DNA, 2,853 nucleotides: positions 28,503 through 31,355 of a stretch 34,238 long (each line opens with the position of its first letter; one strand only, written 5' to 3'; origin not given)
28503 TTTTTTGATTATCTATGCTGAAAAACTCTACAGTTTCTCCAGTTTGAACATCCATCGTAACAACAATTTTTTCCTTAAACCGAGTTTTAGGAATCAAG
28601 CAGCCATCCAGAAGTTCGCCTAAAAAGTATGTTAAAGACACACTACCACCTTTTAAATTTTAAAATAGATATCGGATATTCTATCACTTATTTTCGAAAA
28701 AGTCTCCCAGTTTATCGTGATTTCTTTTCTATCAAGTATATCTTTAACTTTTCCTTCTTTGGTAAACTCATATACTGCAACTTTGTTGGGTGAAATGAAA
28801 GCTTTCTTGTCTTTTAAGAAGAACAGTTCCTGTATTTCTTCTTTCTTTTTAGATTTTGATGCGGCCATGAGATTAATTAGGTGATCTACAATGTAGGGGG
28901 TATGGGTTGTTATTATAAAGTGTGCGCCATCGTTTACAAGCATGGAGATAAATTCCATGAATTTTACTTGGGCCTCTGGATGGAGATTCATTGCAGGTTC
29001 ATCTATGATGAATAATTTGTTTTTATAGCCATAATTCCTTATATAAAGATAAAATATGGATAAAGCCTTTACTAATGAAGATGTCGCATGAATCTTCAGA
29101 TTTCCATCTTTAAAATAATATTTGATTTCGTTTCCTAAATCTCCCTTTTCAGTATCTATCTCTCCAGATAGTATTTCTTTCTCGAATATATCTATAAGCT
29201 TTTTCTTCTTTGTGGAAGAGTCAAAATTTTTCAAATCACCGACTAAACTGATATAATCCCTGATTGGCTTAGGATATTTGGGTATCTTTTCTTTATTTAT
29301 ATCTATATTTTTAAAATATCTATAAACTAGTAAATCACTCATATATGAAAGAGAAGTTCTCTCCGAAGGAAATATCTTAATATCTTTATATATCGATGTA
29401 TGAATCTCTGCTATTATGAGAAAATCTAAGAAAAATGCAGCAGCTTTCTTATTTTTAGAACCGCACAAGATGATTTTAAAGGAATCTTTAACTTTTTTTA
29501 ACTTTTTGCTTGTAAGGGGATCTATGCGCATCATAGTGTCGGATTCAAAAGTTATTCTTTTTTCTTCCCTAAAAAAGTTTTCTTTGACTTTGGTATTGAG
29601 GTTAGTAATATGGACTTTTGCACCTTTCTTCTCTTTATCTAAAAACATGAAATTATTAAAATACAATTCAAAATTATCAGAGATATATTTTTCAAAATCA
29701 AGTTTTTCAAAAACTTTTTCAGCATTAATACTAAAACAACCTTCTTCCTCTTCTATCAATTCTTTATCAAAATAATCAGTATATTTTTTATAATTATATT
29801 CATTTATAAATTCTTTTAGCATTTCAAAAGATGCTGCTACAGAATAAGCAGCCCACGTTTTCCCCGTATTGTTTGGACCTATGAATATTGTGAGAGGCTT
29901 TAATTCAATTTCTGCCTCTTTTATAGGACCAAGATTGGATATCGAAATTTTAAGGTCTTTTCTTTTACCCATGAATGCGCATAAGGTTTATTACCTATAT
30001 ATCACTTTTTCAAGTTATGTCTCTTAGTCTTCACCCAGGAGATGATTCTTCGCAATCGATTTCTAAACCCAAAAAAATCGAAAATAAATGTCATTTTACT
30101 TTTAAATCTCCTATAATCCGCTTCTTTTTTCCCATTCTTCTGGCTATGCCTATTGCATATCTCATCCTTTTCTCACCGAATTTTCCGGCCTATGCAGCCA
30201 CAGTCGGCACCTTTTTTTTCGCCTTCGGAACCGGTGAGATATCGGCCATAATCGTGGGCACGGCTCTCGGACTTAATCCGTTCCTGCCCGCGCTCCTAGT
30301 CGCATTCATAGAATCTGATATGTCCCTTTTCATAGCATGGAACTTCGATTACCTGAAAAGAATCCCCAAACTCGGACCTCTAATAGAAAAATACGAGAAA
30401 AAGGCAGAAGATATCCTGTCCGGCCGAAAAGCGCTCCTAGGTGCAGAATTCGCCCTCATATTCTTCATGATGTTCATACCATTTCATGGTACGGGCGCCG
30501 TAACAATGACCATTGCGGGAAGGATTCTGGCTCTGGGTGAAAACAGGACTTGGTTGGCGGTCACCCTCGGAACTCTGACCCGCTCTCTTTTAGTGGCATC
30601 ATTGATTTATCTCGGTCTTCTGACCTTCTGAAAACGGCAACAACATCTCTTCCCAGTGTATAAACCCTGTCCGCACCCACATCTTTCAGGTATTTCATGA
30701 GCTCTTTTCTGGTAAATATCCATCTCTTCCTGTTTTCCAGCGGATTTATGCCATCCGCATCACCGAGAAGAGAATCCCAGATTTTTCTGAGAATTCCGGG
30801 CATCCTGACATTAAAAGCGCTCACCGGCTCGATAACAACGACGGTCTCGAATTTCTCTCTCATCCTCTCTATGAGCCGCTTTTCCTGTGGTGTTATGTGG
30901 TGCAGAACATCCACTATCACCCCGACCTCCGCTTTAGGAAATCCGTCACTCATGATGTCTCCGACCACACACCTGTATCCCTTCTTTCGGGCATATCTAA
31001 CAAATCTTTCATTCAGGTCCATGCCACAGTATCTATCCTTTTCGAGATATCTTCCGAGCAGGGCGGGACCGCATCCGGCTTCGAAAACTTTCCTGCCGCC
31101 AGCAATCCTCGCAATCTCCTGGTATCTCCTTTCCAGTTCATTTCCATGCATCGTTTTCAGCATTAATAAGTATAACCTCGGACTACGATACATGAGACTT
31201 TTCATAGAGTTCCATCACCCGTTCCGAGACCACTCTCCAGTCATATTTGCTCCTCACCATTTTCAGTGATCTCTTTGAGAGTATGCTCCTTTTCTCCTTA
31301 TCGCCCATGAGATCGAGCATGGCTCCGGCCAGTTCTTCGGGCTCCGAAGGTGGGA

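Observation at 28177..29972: Candidate novel two-gene defence system: ABC/AAA_15-21-type ATPase translationally coupled to a small PD-(D/E)xK-like protein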

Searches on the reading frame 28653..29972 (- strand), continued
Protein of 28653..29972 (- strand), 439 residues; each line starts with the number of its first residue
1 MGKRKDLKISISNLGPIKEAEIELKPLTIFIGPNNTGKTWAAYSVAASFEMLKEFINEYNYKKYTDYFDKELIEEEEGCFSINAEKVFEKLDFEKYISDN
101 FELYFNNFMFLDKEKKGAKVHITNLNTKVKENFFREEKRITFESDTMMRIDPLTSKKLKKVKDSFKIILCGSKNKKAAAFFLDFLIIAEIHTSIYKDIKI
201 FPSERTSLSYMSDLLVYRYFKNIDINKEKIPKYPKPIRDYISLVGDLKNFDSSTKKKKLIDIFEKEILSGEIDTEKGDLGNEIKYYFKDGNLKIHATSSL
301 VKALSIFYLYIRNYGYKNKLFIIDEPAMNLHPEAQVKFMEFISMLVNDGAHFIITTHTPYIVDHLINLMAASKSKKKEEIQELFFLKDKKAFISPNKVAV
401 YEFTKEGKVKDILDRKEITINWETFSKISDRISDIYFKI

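Call 82: fold_search(model_id=the predicted structure, library=pdb)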
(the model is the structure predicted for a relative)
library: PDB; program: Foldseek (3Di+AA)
matches with E <= 10: 1135; with E <= 0.001: 160
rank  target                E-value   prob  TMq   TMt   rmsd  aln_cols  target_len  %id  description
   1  9n69_C                1.6e-08  1.00  0.35  0.35  22.4       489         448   12  Structure of the retron IA complex with HNH nuclease in the "down" orientation (released 2025-04-23)
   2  9n69_D                1.8e-08  1.00  0.34  0.35  16.5       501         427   10  Structure of the retron IA complex with HNH nuclease in the "down" orientation (released 2025-04-23)
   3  9n6b_B                1.8e-08  1.00  0.34  0.30  21.7       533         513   12  Structure of the retron IA complex with HNH nuclease in the "up" orientation (released 2025-04-23)
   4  9n6b_A                1.9e-08  1.00  0.37  0.32  15.4       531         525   11  Structure of the retron IA complex with HNH nuclease in the "up" orientation (released 2025-04-23)
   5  9kk2_E                4.2e-08  1.00  0.33  0.29  17.4       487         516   12  Cryo-EM structure of the Retron-Eco7 complex (state 5) (released 2025-11-12)
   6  9n6c_B                4.2e-08  1.00  0.33  0.33  22.1       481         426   12  Structure of the Retron IA Complex without the HNH Nuclease (released 2025-04-23)
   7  9nnb_D                4.4e-08  1.00  0.39  0.35  13.1       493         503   12  Cryo-EM structure of the Retron Ec78 complex, PtuA:PtuB:RT (4:2:1) (released 2025-10-08)
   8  9l7p_D                4.4e-08  1.00  0.33  0.33  20.5       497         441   12  Cryo-EM structure of retron Ec78 system complex (released 2025-12-10)
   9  9n69_B                4.9e-08  1.00  0.34  0.30  22.0       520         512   12  Structure of the retron IA complex with HNH nuclease in the "down" orientation (released 2025-04-23)
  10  9n69_A                5.1e-08  1.00  0.36  0.31  15.9       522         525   12  Structure of the retron IA complex with HNH nuclease in the "down" orientation (released 2025-04-23)
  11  8eea_B                5.4e-08  1.00  0.34  0.40  18.6       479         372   14  Structure of E.coli Septu (PtuAB) complex (released 2023-12-27)
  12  9n6c_D                5.7e-08  1.00  0.36  0.37  15.6       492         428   12  Structure of the Retron IA Complex without the HNH Nuclease (released 2025-04-23)
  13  9nnh_C                6.6e-08  1.00  0.39  0.32  17.3       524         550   11  Cryo-EM structure of the Retron Ec78 complex, PtuA:PtuB:RT (4:2:2) (released 2025-10-08)
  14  8eea_A                6.6e-08  1.00  0.35  0.40  19.7       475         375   13  Structure of E.coli Septu (PtuAB) complex (released 2023-12-27)
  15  9n6b_C                8.2e-08  1.00  0.35  0.34  21.6       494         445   11  Structure of the retron IA complex with HNH nuclease in the "up" orientation (released 2025-04-23)
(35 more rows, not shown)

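Call 85: search_protein_families(library=padloc, alignment_id=A3, max_evalue=1e-20)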
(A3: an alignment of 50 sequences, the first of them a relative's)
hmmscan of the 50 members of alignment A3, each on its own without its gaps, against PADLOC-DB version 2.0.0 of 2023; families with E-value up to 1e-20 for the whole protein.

A. member 1, P0002 (439 aa): 4 families
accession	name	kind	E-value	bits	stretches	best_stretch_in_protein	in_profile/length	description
PDLC04033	PD-T4-4_A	-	8e-47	158.5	1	8-430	2-445/460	-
PDLC04032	PD-T4-4_A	-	1.3e-39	134.5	1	224-430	245-456/474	-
PDLC04664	PDC-M47A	-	4.1e-31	106.4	1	7-411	1-415/461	-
PDLC02979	AriA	-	9.5e-25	86.1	1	8-362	5-373/373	-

B. families by the number of members that match (of 50 scanned): 9 families
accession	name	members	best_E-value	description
PDLC04033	PD-T4-4_A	50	4.7e-67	-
PDLC04664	PDC-M47A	50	3.9e-59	-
PDLC04032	PD-T4-4_A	50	1.5e-46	-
PDLC02979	AriA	49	1.7e-30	-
PDLC03878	NsnB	45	1.6e-26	-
PDLC02980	AriA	25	2.2e-25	-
PDLC04214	HEC-02A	1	6.4e-23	-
PDLC02358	Old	1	4.3e-21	Old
PDLC04710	PDC-M56A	1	8.3e-21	-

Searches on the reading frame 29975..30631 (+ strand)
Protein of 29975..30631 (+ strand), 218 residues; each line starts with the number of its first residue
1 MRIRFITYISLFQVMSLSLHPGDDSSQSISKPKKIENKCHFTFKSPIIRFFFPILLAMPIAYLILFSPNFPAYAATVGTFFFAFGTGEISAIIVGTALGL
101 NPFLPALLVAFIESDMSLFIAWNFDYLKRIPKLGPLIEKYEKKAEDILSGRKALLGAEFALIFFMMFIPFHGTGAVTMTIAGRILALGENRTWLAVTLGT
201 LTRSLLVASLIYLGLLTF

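Call 73: search_protein_families(library=pfam, proteins=[window:29975-30631:+], max_evalue=0.00001)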
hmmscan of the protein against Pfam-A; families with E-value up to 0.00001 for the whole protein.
window:29975-30631:+ (218 aa): 1 family
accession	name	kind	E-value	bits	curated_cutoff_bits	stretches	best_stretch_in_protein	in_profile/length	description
PF06695.16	Sm_multidrug_ex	-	3.4e-11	44.2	30.7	1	91-204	5-119/121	Putative small multi-drug export protein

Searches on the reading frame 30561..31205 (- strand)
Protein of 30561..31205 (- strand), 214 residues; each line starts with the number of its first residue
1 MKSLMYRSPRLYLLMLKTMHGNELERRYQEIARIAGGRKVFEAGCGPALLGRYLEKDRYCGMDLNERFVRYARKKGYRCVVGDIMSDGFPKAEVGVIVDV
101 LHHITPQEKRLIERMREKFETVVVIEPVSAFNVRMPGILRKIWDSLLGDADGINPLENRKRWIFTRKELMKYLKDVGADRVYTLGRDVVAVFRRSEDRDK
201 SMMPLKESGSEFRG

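Call 73: search_protein_families(library=pfam, proteins=[window:30561-31205:-], max_evalue=0.00001)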
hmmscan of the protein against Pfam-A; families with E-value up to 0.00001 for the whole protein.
window:30561-31205:- (214 aa): 1 family
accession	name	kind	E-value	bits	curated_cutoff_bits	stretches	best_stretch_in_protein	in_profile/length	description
PF13649.12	Methyltransf_25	-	1.1e-06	29.7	27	1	40-116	1-90/97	Methyltransferase domain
